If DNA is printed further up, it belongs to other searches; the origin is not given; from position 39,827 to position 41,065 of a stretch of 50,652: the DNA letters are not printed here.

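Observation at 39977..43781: AceE-type E1 tightly coupled to an E2 with no lipoyl domain, under a divergent Lrp-type regulator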

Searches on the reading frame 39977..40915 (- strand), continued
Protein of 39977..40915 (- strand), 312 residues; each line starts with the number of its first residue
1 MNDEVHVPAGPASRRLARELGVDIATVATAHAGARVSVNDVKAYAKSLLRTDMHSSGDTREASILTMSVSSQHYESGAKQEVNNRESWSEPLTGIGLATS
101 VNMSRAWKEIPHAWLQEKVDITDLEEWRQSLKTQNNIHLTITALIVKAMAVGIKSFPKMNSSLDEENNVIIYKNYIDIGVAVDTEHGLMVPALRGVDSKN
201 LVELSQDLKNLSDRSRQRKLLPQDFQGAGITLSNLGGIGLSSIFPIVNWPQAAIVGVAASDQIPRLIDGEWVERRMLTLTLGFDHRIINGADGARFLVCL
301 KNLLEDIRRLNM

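Call 30: find_encoding_contigs(protein=P0074, flank=8000, max_places=3)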
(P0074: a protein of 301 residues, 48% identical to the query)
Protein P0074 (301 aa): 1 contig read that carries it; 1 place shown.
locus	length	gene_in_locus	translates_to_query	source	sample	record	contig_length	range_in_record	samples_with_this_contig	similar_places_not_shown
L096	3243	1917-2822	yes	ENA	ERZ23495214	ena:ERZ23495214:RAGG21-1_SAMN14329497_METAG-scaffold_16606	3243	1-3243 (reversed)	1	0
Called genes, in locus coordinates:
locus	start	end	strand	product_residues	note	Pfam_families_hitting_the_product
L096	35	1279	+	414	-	-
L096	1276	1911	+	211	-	PF04551:GcpE, PF02780:Transketolase_C (weak), PF22613:Transketolase_C_1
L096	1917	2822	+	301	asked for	PF02817:E3_binding, PF00198:2-oxoacid_dh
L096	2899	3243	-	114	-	?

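Call 31: find_encoding_contigs(protein=P0019, flank=8000, max_places=3)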
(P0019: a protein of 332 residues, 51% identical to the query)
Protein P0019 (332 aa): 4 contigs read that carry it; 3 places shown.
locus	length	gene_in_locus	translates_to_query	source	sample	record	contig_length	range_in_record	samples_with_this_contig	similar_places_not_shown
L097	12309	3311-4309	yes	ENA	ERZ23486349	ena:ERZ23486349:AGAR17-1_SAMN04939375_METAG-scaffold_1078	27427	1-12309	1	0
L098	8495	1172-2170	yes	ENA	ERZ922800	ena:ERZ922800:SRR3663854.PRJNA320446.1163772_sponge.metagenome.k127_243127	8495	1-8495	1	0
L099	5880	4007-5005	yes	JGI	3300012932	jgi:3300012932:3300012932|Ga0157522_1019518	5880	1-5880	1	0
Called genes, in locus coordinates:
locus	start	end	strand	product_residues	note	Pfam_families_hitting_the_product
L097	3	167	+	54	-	?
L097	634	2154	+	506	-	-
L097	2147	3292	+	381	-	PF17831:PDH_E1_M, PF22613:Transketolase_C_1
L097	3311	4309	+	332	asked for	PF02817:E3_binding, PF00198:2-oxoacid_dh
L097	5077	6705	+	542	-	PF00501:AMP-binding, PF13193:AMP-binding_C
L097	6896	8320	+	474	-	PF13520:AA_permease_2, PF00324:AA_permease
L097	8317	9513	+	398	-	PF03435:Sacchrp_dh_NADP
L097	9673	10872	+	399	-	PF13191:AAA_16, PF13401:AAA_22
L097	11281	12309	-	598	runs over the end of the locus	PF02771:Acyl-CoA_dh_N, PF02770:Acyl-CoA_dh_M, PF00441:Acyl-CoA_dh_1, PF22924:ACOX_C_alpha1 (weak), PF12806:Acyl-CoA_dh_C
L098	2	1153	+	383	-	?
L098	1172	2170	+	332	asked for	PF02817:E3_binding, PF00198:2-oxoacid_dh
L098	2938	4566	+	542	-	PF00501:AMP-binding, PF13193:AMP-binding_C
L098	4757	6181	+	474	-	PF13520:AA_permease_2, PF00324:AA_permease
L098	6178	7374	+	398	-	PF03435:Sacchrp_dh_NADP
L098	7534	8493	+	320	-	?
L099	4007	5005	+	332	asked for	PF02817:E3_binding, PF00198:2-oxoacid_dh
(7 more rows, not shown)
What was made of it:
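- P0019 occurs in 4 contigs from several samples (call 31).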

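Call 34: find_encoding_contigs(protein=P0077, flank=8000, max_places=2)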
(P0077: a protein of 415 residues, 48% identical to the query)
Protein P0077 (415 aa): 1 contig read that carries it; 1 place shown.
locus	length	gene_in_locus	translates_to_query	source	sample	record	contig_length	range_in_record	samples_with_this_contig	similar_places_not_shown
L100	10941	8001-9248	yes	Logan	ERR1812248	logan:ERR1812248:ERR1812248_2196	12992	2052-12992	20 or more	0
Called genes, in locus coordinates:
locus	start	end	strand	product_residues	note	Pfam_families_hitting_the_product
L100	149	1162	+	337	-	PF00490:ALAD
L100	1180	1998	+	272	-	PF08501:Shikimate_dh_N, PF01488:Shikimate_DH, PF18317:SDH_C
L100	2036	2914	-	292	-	PF03631:Virul_fac_BrkB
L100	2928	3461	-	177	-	PF00132:Hexapep (weak), PF21711:DCTN5 (weak), PF00132:Hexapep (weak)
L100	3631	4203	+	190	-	PF04011:LemA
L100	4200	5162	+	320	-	PF12483:GIDE (weak)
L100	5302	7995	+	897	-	PF00456:Transketolase_N (faint), PF17831:PDH_E1_M, PF22613:Transketolase_C_1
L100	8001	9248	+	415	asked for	PF00364:Biotin_lipoyl, PF02817:E3_binding, PF00198:2-oxoacid_dh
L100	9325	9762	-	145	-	PF00254:FKBP_C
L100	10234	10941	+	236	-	?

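Call 40: find_encoding_contigs(protein=P0017, flank=9000, max_places=2)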
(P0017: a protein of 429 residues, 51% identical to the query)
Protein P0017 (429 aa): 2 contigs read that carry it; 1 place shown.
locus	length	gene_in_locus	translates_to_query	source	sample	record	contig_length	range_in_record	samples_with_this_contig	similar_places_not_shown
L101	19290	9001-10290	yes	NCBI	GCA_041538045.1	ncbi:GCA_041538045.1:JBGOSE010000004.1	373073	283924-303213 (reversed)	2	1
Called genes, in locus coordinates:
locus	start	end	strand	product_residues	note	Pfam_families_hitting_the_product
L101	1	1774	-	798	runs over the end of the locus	PF07715:Plug, PF00593:TonB_dep_Rec_b-barrel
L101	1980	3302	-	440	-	PF07690:MFS_1, PF03137:OATP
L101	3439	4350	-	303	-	PF00126:HTH_1, PF03466:LysR_substrate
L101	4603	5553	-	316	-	PF05721:PhyH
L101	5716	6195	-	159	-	PF01047:MarR (weak), PF13404:HTH_AsnC-type, PF13412:HTH_24, PF01037:AsnC_trans_reg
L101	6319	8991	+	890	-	PF00456:Transketolase_N (weak), PF17831:PDH_E1_M, PF22613:Transketolase_C_1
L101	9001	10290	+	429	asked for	PF00364:Biotin_lipoyl, PF00198:2-oxoacid_dh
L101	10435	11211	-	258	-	PF05170:AsmA (weak), PF05359:DUF748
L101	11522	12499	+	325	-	PF00296:Bac_luciferase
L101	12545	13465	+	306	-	PF04960:Glutaminase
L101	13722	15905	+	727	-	PF07715:Plug, PF00593:TonB_dep_Rec_b-barrel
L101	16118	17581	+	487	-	PF02554:CstA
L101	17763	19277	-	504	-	PF02550:AcetylCoA_hydro, PF13336:AcetylCoA_hyd_C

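Call 41: find_encoding_contigs(protein=P0008, flank=9000, max_places=2)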
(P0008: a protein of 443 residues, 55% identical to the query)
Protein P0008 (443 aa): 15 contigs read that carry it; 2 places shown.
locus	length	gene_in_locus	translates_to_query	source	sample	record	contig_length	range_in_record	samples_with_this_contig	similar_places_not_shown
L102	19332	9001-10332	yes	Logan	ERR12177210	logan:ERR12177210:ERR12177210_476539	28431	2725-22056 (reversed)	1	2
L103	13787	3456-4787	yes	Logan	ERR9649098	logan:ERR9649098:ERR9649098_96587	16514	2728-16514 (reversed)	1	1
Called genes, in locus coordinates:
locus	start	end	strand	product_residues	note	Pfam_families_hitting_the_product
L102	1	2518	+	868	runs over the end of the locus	PF00330:Aconitase, PF00694:Aconitase_C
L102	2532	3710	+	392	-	PF04303:PrpF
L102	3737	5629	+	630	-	PF16177:ACAS_N, PF00501:AMP-binding, PF13193:AMP-binding_C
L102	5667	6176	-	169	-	PF01047:MarR (faint), PF13404:HTH_AsnC-type, PF13412:HTH_24, PF01037:AsnC_trans_reg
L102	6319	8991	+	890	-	PF00456:Transketolase_N (weak), PF17831:PDH_E1_M, PF22613:Transketolase_C_1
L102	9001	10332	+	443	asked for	PF00364:Biotin_lipoyl, PF02817:E3_binding, PF00198:2-oxoacid_dh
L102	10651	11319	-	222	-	PF02798:GST_N, PF13417:GST_N_3, PF13409:GST_N_2, PF00043:GST_C (weak), PF13410:GST_C_2 (weak)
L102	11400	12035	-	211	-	PF02798:GST_N, PF13417:GST_N_3, PF13409:GST_N_2, PF00043:GST_C (weak), PF13410:GST_C_2 (faint)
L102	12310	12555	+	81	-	PF04277:OAD_gamma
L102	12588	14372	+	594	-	PF00682:HMGL-like, PF02436:PYC_OADA, PF25973:BSH_CzcB (faint), PF00364:Biotin_lipoyl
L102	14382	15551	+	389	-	PF03977:OAD_beta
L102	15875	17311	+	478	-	PF00483:NTP_transferase, PF22640:ManC_GMP_beta-helix, PF01050:MannoseP_isomer, PF07883:Cupin_2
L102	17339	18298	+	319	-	PF04055:Radical_SAM, PF12345:DUF3641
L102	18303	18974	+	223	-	PF00535:Glycos_transf_2, PF10111:Glyco_tranf_2_2 (faint)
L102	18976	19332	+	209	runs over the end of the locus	PF09837:DUF2064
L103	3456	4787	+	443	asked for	PF00364:Biotin_lipoyl, PF02817:E3_binding, PF00198:2-oxoacid_dh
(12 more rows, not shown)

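Call 55: search_protein_representatives(protein=window:39977-40915:-)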
Query: 312 residues. Proteins with E-value up to 0.001 (for the whole library): 24268; up to 1e-10: 15417; up to 1e-30: 2499. The best 150 are listed.
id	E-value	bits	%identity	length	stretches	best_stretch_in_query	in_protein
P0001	8.5e-202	684.9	100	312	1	1-312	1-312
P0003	1.8e-111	388.4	60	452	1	4-310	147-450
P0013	2.7e-92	325.5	53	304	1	4-309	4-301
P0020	4.5e-90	318.2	55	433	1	6-309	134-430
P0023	2.1e-88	312.7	53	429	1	3-310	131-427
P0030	1.9e-82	293.1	54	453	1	7-306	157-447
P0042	1.3e-79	283.9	51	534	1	7-307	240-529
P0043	1.4e-79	283.8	52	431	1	8-306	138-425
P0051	7.1e-79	281.4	52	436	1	6-306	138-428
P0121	3.2e-76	272.7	47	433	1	7-309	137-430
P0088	5.4e-75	268.7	50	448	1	7-306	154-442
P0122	5.8e-73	262.0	48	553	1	7-305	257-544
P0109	1.0e-72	261.2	49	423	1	7-307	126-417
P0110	1.3e-72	260.9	49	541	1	9-307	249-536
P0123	1.5e-72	260.7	47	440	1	6-306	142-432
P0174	6.1e-60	219.3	42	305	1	7-309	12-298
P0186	2.1e-58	214.2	42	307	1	9-310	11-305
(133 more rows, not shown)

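Call 57: predict_structure(alignment_id=A1)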
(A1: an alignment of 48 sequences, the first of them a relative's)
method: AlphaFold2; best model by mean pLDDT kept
length: 312 residues; sequences in the alignment: 48
mean_pLDDT: 86.4   pTM: 0.71
mean pLDDT of the five models: 86.4, 83.6, 82.8, 82.0, 81.7
residues with pLDDT >= 90: 204; 70-90: 61; 50-70: 23; < 50: 24
segments of 3 or more residues with pLDDT < 50: 56-77
pLDDT, mean of each block of 10 residues (from residue 1): 73 96 86 86 91 58 38 48 72 81 85 95 96 93 97 97 94 97 90 97 96 96 94 76 75 93 95 97 96 98 94 83
secondary structure, 60 per line:
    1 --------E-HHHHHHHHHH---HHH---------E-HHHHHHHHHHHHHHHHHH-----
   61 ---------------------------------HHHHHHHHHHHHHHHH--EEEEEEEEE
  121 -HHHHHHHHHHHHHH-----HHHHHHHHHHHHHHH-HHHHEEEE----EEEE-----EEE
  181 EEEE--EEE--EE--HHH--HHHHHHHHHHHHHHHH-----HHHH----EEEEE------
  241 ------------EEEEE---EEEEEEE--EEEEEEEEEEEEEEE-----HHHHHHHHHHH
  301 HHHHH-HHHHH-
elements in order: H11-20 H38-55 H94-109 E112-120 H122-135 H141-155 H157-160 E161-164 E169-172 E178-184 E187-189 H201-216 H222-225 E230-234 E253-257 E261-267 E270-284 H290-305 H307-311
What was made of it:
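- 39977..40915 (-): E2 acyltransferase lacking a lipoyl domain: PSBD (about residues 7-55), disordered linker (56-88), catalytic domain (89-311, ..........). AF2 model with pLDDT 86.4, helices 11-20 and 38-55, and catalytic domain 94-311 (call 57).
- On Dihydrolipoyllysine-residue acetyltransferase E2p (NCBIfam NF008814 / TIGR01348): AF2 shows two helices at pLDDT 86-96 (call 57).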

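Call 58: find_encoding_contigs(protein=P0186, flank=7000, max_places=3)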
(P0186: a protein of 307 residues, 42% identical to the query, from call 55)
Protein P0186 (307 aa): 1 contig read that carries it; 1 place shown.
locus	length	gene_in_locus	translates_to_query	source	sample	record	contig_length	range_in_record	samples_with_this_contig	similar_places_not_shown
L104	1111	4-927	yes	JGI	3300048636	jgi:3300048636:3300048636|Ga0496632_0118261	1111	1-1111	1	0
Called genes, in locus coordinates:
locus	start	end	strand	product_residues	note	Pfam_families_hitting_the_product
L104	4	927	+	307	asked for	PF02817:E3_binding, PF00198:2-oxoacid_dh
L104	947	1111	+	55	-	?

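Call 59: find_encoding_contigs(protein=P0174, flank=7000, max_places=3)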
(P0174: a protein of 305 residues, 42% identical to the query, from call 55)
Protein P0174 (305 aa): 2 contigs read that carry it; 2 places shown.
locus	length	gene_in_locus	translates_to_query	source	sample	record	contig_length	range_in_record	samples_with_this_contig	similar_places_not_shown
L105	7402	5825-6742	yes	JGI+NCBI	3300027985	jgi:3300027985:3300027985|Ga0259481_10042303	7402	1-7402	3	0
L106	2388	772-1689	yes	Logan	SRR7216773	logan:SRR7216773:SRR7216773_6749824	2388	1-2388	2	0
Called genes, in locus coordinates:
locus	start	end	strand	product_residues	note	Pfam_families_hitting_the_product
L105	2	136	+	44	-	?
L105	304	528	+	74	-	-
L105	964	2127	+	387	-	PF00465:Fe-ADH, PF13685:Fe-ADH_2, PF25137:ADH_Fe_C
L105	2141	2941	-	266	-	PF02582:DUF155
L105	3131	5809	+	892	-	PF28598:PDH_E1_N (weak), PF00456:Transketolase_N (weak), PF17831:PDH_E1_M, PF22613:Transketolase_C_1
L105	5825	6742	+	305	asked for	PF02817:E3_binding, PF00198:2-oxoacid_dh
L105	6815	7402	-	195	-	?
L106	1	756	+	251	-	?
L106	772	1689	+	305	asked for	PF02817:E3_binding, PF00198:2-oxoacid_dh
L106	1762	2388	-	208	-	?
